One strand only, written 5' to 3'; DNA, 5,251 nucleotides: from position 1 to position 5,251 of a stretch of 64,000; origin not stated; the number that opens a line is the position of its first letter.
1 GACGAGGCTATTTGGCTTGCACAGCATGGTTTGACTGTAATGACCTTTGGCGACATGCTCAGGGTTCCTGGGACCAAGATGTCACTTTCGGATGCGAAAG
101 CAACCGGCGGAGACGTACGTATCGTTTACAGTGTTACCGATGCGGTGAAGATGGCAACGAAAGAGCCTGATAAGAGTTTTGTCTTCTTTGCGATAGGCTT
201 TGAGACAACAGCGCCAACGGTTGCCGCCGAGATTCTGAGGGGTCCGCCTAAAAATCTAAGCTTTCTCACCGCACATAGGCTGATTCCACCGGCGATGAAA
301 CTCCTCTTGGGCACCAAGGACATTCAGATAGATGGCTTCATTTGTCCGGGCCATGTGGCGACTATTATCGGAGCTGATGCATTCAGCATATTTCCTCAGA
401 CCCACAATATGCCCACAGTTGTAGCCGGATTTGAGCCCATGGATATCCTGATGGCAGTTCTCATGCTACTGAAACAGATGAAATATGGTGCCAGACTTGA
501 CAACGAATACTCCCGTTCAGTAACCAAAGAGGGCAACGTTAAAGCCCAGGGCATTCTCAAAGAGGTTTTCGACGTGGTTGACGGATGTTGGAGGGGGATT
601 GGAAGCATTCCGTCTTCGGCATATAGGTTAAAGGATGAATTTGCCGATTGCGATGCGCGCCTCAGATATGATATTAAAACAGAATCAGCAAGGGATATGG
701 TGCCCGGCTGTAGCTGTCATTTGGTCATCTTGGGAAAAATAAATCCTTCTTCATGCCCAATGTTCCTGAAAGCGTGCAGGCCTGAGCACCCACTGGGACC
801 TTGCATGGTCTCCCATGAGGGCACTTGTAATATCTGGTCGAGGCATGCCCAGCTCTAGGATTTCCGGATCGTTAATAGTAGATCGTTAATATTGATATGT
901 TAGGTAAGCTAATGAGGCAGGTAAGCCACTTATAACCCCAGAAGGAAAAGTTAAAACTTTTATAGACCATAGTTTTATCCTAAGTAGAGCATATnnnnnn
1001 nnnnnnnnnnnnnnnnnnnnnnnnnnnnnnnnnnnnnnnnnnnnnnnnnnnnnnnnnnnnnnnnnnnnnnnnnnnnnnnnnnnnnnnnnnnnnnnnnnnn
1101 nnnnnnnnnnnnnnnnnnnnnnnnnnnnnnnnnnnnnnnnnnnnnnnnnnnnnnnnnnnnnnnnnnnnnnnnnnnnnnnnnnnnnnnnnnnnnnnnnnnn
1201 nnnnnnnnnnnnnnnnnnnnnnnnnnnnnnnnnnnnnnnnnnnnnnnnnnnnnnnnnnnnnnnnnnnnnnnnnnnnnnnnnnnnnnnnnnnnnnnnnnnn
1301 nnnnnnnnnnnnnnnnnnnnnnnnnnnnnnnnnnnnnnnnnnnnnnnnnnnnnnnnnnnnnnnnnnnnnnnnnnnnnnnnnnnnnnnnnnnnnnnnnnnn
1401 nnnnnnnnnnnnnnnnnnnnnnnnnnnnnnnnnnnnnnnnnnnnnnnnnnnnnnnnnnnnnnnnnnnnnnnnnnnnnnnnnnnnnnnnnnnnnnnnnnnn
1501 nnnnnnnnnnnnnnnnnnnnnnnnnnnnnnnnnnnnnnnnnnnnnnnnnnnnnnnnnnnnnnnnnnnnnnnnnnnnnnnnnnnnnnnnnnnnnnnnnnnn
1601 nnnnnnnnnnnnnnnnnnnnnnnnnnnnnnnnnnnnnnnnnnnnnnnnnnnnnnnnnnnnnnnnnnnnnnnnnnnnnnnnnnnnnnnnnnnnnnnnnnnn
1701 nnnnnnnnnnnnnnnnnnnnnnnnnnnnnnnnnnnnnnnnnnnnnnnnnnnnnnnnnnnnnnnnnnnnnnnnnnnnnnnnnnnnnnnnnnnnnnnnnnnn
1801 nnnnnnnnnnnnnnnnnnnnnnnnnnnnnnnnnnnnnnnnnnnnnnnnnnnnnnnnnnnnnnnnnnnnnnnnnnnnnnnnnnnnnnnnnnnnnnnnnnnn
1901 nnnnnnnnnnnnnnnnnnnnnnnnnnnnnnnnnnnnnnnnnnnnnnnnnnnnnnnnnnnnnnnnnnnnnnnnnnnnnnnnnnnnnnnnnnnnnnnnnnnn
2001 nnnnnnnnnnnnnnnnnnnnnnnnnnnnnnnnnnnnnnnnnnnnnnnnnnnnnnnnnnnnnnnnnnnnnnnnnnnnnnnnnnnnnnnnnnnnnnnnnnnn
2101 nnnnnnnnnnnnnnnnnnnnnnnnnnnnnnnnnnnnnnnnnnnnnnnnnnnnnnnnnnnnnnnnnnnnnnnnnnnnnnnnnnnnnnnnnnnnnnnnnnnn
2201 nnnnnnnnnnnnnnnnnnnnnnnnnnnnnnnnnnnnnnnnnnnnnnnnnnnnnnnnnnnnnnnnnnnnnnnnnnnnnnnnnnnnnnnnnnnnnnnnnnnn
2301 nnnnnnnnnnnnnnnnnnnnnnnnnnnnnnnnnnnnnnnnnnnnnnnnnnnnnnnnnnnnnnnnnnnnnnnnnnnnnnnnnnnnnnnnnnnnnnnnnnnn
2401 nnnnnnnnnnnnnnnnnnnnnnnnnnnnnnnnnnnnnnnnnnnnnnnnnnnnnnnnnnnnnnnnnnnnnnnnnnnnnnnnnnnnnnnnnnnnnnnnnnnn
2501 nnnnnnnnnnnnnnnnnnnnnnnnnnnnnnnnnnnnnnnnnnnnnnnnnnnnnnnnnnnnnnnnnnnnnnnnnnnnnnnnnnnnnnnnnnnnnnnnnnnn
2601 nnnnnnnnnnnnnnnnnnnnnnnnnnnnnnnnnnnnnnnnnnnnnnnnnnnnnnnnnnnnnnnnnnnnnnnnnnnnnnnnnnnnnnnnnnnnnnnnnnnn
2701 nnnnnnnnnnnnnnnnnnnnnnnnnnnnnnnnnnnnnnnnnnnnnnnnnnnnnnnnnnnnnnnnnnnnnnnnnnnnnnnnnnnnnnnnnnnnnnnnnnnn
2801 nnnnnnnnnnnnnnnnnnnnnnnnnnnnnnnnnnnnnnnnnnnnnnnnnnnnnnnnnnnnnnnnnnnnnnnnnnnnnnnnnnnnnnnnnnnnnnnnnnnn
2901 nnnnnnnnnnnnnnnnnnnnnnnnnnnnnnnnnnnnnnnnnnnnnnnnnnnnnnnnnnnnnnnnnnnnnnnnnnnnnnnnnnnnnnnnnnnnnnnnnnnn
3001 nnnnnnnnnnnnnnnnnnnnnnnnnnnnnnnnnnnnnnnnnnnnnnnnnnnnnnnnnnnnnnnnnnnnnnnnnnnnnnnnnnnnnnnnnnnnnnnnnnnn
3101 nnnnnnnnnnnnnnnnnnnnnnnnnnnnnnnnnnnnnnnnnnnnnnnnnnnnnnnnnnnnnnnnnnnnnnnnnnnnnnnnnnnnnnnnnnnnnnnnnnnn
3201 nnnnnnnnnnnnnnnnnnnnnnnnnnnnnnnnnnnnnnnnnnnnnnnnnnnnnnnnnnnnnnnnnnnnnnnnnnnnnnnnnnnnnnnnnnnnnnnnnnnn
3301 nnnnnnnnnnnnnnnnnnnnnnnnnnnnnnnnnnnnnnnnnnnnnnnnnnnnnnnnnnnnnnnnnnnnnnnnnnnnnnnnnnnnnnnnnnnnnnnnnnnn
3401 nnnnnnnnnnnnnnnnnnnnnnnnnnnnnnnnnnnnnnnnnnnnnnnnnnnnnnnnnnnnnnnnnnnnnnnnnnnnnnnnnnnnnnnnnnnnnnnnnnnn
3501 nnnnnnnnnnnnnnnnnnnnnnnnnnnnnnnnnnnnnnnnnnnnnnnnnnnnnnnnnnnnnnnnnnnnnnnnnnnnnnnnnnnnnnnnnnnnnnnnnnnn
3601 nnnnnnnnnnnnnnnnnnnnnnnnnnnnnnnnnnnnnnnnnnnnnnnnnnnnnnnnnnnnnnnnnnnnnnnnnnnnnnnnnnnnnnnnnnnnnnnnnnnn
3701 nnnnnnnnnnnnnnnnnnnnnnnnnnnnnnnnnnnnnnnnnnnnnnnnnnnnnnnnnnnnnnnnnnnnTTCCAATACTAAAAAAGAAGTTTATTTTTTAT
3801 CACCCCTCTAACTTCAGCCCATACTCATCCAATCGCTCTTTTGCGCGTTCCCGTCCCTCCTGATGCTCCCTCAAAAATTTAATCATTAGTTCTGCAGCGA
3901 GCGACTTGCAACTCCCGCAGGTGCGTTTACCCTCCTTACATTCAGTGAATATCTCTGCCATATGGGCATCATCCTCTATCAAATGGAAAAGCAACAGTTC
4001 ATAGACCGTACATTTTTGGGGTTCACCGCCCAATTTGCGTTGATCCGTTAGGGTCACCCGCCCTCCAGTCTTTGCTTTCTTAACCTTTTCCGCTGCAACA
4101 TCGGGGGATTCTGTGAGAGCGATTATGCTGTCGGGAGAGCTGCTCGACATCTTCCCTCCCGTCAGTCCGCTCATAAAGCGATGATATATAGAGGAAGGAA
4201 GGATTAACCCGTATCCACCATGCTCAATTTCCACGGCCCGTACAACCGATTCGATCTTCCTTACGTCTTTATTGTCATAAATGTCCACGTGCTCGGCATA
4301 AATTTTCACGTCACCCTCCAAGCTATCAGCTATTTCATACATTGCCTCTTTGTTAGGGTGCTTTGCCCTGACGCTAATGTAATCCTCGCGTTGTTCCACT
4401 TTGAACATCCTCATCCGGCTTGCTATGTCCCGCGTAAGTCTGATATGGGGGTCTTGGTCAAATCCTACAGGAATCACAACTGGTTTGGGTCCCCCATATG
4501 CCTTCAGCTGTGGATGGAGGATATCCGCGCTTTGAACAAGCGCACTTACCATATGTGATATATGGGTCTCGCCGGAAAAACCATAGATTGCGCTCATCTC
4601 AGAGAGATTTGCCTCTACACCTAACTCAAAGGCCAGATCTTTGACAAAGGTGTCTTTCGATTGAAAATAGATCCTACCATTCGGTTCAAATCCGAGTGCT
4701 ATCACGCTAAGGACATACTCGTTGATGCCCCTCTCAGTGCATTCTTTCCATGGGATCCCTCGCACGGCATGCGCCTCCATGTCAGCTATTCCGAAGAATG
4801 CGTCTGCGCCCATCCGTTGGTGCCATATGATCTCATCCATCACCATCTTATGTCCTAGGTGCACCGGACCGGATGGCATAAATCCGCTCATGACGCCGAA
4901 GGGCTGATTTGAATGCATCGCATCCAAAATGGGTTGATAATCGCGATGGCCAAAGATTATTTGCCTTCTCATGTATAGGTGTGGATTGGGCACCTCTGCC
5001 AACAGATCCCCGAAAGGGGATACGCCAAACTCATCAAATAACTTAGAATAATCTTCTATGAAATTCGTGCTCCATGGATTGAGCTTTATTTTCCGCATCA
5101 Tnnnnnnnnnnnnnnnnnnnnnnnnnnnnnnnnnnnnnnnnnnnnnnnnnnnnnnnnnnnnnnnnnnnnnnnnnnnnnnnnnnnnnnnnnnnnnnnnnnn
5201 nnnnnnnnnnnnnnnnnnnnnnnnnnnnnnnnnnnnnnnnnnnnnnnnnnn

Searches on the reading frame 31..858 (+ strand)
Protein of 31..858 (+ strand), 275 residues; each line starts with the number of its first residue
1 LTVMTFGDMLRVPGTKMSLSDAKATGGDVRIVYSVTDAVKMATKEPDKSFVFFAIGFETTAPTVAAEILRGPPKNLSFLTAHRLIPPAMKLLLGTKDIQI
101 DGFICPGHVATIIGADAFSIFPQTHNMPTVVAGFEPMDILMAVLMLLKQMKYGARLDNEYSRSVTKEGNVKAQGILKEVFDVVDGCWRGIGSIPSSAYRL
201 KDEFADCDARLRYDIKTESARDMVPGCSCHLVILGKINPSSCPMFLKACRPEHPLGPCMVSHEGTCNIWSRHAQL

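Call 21: search_protein_families(library=pfam, proteins=[window:31-858:+])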
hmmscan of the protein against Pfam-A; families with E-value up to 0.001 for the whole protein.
window:31-858:+ (275 aa): 1 family
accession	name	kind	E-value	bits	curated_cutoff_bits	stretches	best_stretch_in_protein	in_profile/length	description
PF01924.21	HypD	-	9.6e-109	364.1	25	1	2-271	77-349/351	Hydrogenase formation hypA family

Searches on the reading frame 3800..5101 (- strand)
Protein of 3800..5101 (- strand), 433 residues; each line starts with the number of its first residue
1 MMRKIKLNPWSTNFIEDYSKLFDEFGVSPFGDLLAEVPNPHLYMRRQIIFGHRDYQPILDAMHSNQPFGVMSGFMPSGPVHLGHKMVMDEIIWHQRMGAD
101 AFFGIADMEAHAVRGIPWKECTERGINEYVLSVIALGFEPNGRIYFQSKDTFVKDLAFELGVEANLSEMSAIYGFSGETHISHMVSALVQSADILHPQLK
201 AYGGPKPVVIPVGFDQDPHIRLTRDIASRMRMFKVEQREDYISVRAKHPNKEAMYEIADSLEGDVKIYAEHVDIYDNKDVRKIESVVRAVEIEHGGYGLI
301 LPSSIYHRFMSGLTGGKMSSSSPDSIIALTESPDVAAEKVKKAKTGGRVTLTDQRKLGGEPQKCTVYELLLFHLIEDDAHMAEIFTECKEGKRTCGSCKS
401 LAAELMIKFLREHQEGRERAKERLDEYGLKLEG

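Call 21: search_protein_families(library=pfam, proteins=[window:3800-5101:-])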
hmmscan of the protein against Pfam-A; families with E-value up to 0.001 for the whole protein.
window:3800-5101:- (433 aa): 1 family
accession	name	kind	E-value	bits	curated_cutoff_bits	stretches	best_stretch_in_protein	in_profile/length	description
PF00579.31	tRNA-synt_1b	-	3.2e-37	128.9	21.1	2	65-233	3-177/292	tRNA synthetases class I (W and Y)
